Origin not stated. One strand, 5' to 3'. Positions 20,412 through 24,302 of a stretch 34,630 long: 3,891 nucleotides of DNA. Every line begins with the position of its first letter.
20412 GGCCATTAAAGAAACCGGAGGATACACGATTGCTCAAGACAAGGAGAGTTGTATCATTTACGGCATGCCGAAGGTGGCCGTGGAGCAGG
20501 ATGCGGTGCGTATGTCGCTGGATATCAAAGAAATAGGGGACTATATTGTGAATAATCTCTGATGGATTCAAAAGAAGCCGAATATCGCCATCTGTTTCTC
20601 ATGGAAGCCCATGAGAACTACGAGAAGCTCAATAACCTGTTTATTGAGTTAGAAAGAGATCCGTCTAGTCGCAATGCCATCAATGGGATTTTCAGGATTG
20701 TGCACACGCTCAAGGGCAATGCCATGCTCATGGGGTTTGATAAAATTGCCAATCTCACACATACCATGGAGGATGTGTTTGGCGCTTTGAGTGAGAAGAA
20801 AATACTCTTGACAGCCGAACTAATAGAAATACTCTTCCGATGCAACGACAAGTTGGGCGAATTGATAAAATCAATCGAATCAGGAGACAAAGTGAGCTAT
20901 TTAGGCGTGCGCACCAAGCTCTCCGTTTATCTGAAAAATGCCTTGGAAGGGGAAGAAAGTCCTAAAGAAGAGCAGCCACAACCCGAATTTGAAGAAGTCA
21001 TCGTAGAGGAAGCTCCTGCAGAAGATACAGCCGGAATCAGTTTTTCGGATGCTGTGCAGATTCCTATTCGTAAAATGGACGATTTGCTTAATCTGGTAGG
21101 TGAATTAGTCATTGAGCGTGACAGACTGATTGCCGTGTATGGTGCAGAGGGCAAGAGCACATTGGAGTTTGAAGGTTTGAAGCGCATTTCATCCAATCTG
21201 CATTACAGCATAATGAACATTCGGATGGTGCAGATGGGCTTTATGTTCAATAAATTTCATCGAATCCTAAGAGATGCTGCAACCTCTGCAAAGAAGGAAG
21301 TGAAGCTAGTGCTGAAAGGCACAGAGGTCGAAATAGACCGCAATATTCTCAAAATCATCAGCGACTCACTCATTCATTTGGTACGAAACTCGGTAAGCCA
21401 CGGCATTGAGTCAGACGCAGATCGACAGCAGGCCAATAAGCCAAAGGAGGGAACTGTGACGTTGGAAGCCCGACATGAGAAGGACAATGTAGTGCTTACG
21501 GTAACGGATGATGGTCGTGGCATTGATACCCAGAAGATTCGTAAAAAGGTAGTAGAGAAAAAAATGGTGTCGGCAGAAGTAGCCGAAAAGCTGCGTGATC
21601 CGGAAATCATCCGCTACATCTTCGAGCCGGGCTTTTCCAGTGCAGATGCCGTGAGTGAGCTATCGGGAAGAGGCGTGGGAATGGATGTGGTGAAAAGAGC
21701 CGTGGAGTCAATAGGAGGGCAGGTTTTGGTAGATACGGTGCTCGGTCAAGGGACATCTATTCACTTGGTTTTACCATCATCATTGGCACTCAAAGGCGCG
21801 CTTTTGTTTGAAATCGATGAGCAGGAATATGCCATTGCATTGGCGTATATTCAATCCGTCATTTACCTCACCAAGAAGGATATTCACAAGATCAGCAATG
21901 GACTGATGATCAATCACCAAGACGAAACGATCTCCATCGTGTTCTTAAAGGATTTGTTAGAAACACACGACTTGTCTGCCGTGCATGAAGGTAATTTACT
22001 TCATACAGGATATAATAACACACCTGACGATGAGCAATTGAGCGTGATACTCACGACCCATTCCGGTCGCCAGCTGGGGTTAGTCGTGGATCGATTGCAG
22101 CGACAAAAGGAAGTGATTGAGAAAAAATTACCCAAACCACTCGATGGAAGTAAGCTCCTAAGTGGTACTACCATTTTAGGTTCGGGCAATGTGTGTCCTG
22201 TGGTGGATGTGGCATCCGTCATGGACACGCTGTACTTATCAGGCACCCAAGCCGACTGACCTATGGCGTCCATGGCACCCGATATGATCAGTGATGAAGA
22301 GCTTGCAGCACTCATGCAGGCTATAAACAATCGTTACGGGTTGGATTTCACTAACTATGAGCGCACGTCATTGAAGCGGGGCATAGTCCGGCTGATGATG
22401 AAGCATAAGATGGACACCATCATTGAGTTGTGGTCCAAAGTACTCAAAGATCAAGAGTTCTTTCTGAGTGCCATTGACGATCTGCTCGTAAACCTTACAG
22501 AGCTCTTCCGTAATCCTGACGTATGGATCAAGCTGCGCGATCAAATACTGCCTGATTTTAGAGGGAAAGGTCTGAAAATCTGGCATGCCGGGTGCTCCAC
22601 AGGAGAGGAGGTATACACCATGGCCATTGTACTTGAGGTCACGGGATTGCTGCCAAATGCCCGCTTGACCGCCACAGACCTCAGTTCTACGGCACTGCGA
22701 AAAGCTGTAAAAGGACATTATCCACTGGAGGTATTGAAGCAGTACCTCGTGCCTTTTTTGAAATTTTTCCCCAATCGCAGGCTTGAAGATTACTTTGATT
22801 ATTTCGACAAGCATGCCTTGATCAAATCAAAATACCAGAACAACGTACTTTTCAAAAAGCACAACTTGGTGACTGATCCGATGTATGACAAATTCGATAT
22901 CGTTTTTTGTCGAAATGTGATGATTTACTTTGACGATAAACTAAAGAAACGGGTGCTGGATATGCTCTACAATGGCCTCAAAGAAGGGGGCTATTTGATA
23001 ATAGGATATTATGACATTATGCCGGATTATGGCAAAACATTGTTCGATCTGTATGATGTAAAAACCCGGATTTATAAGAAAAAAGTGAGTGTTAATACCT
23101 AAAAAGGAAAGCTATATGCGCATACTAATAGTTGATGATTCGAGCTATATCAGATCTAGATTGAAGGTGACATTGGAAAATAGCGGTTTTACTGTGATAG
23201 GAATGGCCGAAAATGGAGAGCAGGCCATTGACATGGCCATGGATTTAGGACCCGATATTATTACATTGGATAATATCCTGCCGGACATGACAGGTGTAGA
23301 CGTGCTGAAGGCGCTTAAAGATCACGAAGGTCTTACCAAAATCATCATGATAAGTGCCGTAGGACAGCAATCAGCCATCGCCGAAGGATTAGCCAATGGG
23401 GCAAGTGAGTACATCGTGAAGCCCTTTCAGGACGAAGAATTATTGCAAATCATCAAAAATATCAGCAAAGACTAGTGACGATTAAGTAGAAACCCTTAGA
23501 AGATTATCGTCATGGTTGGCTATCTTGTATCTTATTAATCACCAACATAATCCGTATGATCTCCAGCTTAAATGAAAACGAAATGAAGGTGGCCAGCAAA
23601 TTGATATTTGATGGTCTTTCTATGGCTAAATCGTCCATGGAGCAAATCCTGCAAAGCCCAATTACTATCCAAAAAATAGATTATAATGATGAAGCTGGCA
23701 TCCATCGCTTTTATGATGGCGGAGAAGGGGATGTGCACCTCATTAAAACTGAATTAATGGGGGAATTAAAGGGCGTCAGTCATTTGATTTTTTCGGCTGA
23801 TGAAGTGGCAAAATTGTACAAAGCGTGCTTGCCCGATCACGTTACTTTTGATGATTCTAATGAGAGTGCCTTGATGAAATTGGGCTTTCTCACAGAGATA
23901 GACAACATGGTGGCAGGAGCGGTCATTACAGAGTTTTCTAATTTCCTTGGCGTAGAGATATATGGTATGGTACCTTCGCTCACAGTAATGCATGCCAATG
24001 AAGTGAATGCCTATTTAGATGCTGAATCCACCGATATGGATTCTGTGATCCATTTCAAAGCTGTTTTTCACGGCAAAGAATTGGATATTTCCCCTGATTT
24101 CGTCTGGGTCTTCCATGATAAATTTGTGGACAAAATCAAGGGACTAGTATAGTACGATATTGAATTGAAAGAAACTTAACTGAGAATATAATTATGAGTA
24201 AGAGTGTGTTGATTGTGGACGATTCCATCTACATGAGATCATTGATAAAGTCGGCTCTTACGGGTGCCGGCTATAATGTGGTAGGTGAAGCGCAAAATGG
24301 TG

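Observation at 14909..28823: Fourteen-gene, two-kinase chemosensory (Che-like) supercluster in a Bacteroidota-type context with no motility apparatus in view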

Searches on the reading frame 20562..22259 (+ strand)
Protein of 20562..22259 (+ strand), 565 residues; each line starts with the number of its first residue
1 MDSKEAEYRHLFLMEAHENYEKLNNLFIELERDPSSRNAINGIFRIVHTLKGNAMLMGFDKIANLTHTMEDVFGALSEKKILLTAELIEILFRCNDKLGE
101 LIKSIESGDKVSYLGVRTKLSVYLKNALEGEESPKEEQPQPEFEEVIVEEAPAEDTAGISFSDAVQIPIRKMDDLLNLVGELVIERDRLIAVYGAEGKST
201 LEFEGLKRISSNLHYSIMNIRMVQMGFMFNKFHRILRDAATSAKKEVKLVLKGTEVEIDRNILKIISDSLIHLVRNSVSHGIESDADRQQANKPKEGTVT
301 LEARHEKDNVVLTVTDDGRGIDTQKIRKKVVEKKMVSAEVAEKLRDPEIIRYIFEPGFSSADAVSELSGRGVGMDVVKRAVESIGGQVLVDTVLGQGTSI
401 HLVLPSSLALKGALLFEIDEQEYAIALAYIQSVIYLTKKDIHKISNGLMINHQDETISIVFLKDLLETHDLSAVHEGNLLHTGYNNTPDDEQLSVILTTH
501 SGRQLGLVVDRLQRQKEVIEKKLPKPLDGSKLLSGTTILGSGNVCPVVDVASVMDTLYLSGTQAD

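Call 3: search_protein_families(library=pfam, proteins=[window:20562-22259:+], max_evalue=0.01)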
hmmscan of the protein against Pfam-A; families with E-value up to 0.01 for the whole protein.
window:20562-22259:+ (565 aa): 4 families
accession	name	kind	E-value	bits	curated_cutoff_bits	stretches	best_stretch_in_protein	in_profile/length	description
PF02518.31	HATPase_c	-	6.4e-19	68.9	26.4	1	268-406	4-109/111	Histidine kinase-, DNA gyrase B-, and HSP90-like ATPase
PF01584.24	CheW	-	1.1e-18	67.6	23.5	1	413-555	2-135/138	CheW-like domain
PF01627.28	Hpt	-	4e-13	49.9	24.6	1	7-97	1-73/84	Hpt domain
PF02895.20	H-kinase_dim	-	9e-09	36.1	23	1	164-220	3-68/68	Signal transducing histidine kinase, homodimeric domain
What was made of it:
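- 20562..22259 (+): CheA, 565 aa, with P1, P3, P4 and P5 domains. There is no P2. The phospho-His motif is HTLKG. Hpt, H-kinase_dim, HATPase_c and CheW (call 3).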

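Call 7: search_protein_families(library=ncbifam, proteins=[window:20562-22259:+], max_evalue=0.01)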
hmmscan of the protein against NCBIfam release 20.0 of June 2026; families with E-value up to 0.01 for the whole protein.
window:20562-22259:+ (565 aa): 35 families (the best 25 are shown)
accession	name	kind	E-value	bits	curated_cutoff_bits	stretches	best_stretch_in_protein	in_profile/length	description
NF041336.1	CheA_Halo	equivalog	4.7e-112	375.8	950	2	153-552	282-665/666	chemotaxis protein CheA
NF007835.0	PRK10547.1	equivalog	8e-77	259.3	793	2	149-553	264-656/670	chemotaxis protein CheA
NF007688.0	PRK10364.1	equivalog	1.6e-08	33.7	479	1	294-407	368-452/460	two-component system sensor histidine kinase ZraS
NF011874.0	PRK15347.1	equivalog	3.2e-08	32.1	852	0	351-406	562-614/921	two component system sensor kinase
TIGR02916.1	PEP_his_kin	equivalog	1.1e-07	30.9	300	2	368-405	642-679/679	XrtA/PEP-CTERM system histidine kinase PrsK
NF008298.1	PRK11086.1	subfamily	1.2e-07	30.6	520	1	269-406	423-525/529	DcuS/MalK family sensor histidine kinase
NF046044.1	PnpS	equivalog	1.3e-07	31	400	2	367-405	352-390/390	two-component system histidine kinase PnpS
NF008468.0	PRK11360.1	equivalog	1.5e-07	30.1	646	1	346-406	553-608/616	two-component system sensor histidine kinase AtoS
NF045595.1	HK_scytonemin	equivalog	1.4e-06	27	865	1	353-406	583-635/637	scytonemin biosynthesis sensor histidine kinase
NF010411.0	PRK13837.1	equivalog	2.2e-06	26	647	1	347-411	621-680/828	two-component system VirA-like sensor kinase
NF033092.0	HK_WalK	equivalog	4.3e-06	25.6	725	0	366-405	554-593/594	cell wall metabolism sensor histidine kinase WalK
NF041880.1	EPS_EpsF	equivalog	5.3e-06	25.2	900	0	293-328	404-439/492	response regulator EpsF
NF007004.0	PRK09467.1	equivalog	6.7e-06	25.2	415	0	349-406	380-436/440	two-component system sensor histidine kinase EnvZ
NF047405.1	SensHisKinSapS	equivalog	7.9e-06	25.5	550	0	351-406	277-333/341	two-component system sensor histidine kinase SapS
TIGR02956.1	TMAO_torS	equivalog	9.4e-06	24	676.5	0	351-405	628-681/967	TMAO reductase system sensor histidine kinase/response regulator TorS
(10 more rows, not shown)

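Call 38: search_solved_structures(query=window:20562-22259:+, max_evalue=1e-10)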
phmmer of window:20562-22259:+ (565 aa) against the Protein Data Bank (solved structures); distinct sequences matched with E-value up to 1e-10: 12.
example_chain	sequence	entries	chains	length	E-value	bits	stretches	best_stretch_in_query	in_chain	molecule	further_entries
1b3q_A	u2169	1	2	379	4e-74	253.5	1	163-553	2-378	PROTEIN (CHEMOTAXIS PROTEIN CHEA)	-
3ja6_C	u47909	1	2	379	4.9e-74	253.2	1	163-553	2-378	Chemotaxis protein CheA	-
6s1k_A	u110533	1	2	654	6.4e-67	229.7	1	152-553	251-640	Chemotaxis protein CheA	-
2ch4_A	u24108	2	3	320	3.6e-65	224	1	221-553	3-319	CHEMOTAXIS PROTEIN CHEA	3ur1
4jpb_A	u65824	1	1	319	6.6e-63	216.5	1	221-553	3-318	Chemotaxis protein CheA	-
4xiv_A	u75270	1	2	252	9.6e-61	209.3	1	162-405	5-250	Chemotaxis protein CheA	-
8c5v_A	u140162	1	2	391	1.6e-59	205.3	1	162-553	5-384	Chemotaxis protein CheA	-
1i5d_A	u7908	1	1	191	1.3e-52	182.5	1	217-405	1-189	CHEMOTAXIS PROTEIN CHEA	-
6mi6_A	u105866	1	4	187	1.7e-51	178.8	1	220-405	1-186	Chemotaxis protein CheA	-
1i58_A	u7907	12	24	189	7.6e-51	176.7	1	221-405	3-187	CHEMOTAXIS PROTEIN CHEA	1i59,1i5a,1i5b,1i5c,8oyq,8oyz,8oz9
1tqg_A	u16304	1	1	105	4.1e-15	58.8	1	6-105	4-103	Chemotaxis protein cheA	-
2ld6_A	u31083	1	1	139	4.4e-15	58.7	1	7-107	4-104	Chemotaxis protein CheA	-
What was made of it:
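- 20562..22259 (+): T. maritima CheA 1b3q 4e-74 (call 38).
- On Chemosensory (Che) pathway core: CheA aligns to T. maritima CheA at 4e-74 (call 38).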

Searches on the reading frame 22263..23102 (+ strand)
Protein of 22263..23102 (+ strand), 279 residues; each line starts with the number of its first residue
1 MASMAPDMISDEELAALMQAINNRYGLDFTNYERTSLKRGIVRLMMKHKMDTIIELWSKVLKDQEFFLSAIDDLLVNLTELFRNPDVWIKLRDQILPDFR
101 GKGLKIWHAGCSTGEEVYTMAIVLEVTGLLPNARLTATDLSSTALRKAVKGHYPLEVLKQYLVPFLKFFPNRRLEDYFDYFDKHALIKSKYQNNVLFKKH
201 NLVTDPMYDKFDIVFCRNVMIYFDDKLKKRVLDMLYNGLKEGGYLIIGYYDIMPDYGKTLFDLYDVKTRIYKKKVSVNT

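Call 3: search_protein_families(library=pfam, proteins=[window:22263-23102:+], max_evalue=0.01)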
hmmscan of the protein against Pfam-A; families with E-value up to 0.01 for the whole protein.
window:22263-23102:+ (279 aa): 7 families
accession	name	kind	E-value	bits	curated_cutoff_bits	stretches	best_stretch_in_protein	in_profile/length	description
PF01739.24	CheR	-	3.5e-41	141.2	27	1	77-261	1-186/195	CheR methyltransferase, SAM binding domain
PF03705.20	CheR_N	-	3e-09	36.9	27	1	12-63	1-52/53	CheR methyltransferase, all-alpha domain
PF13847.12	Methyltransf_31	-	1.9e-07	31.3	27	1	190-253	52-115/145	Methyltransferase domain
PF08242.18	Methyltransf_12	-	9.7e-07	29.9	30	1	109-245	3-98/98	Methyltransferase domain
PF13649.12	Methyltransf_25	-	6.8e-06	27.1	27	1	193-243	46-97/97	Methyltransferase domain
PF08241.18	Methyltransf_11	-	0.0001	23.3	21.2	1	197-247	46-95/95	Methyltransferase domain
PF13489.12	Methyltransf_23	-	0.0012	19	27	1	109-251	29-120/164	Methyltransferase domain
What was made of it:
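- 22263..23102 (+): CheR methyltransferase. CheR 3.5e-41, CheR_N 3e-9 (call 3).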

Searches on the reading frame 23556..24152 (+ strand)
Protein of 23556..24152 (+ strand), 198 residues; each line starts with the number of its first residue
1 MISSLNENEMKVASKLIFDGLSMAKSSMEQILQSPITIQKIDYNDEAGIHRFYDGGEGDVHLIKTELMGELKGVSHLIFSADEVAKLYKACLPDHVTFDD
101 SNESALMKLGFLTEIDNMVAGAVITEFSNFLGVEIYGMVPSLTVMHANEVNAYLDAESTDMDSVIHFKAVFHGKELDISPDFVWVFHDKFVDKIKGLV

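Call 4: search_protein_families(library=pfam, proteins=[window:23556-24152:+], max_evalue=0.01)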
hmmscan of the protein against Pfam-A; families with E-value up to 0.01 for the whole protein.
window:23556-24152:+ (198 aa): 1 family
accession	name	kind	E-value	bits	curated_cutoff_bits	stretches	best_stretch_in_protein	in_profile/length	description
PF04509.17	CheC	-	0.0097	16.3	22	0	112-142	6-36/38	CheC-like family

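Call 7: search_protein_families(library=ncbifam, proteins=[window:23556-24152:+], max_evalue=0.01)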
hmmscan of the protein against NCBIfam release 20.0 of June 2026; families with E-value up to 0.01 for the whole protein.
window:23556-24152:+ (198 aa): 1 family
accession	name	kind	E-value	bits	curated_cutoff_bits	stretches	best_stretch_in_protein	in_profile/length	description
NF041093.1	CheC_Thtogales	equivalog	7.8e-06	25.9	250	1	49-168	49-167/201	CheY-P phosphatase CheC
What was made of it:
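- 23556..24152 (+): CheC-family protein and first gene of module 2. The first active site is lost. The second is intact (E114-x2-N117-x22-P140). NCBIfam CheC 7.8e-6 (call 7), Pfam CheC 0.0097 (call 4).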

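Call 52: search_solved_structures(query=window:23556-24152:+, max_evalue=1, show_alignments=2)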
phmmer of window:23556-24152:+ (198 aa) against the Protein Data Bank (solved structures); distinct sequences matched with E-value up to 1: 6.
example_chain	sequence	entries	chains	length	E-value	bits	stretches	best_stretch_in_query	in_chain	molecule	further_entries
4hyn_A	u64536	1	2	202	0.032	17.2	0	62-155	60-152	CheC, inhibitor of MCP methylation / FliN fusion protein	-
1xkr_A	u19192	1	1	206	0.033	17.1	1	63-158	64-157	chemotaxis protein CheC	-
2f9z_A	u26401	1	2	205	0.033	17.1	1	63-158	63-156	chemotaxis protein CheC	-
9kk8_A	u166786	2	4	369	0.8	12.6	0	103-158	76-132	2-aminoethylphosphonate--pyruvate transaminase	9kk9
9kka_A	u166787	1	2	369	0.8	12.6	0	103-158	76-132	2-aminoethylphosphonate--pyruvate transaminase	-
32nz_A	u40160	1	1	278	0.87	12.5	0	96-148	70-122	H90 scFv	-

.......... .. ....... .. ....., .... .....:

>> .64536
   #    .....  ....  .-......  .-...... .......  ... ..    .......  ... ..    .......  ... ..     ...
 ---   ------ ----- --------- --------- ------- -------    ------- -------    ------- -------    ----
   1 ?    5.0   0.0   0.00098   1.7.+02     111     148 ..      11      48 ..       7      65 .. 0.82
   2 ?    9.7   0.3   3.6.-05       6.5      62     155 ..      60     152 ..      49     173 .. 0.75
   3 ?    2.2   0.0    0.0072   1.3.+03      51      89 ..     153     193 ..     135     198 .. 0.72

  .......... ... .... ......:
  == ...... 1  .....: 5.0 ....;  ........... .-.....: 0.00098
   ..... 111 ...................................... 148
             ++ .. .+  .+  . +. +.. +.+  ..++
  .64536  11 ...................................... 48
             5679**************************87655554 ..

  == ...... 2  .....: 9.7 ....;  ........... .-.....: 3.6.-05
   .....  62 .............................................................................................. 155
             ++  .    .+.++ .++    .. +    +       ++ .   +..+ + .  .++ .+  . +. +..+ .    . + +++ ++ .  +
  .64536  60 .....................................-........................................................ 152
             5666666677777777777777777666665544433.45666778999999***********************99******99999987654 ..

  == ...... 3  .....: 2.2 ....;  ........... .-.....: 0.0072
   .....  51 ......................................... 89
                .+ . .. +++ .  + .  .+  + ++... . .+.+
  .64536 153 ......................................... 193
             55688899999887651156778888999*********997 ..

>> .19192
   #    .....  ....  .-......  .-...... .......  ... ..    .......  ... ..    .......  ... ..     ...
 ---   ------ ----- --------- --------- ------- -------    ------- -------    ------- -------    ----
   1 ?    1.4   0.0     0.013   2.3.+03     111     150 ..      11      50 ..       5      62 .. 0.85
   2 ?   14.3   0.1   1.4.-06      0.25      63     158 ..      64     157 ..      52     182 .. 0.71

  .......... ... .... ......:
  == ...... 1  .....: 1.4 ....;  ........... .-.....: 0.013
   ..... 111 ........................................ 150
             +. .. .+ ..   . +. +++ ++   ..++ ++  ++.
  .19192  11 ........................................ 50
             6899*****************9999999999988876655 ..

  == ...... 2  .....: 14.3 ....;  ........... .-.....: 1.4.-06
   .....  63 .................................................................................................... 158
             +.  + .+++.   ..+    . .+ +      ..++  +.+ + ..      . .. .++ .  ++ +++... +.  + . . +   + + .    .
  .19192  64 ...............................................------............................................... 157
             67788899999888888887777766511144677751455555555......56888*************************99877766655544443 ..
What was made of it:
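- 23556..24152 (+): Aligns to CheC 1xkr and FliY 4hyn at the second-site helix (call 52).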
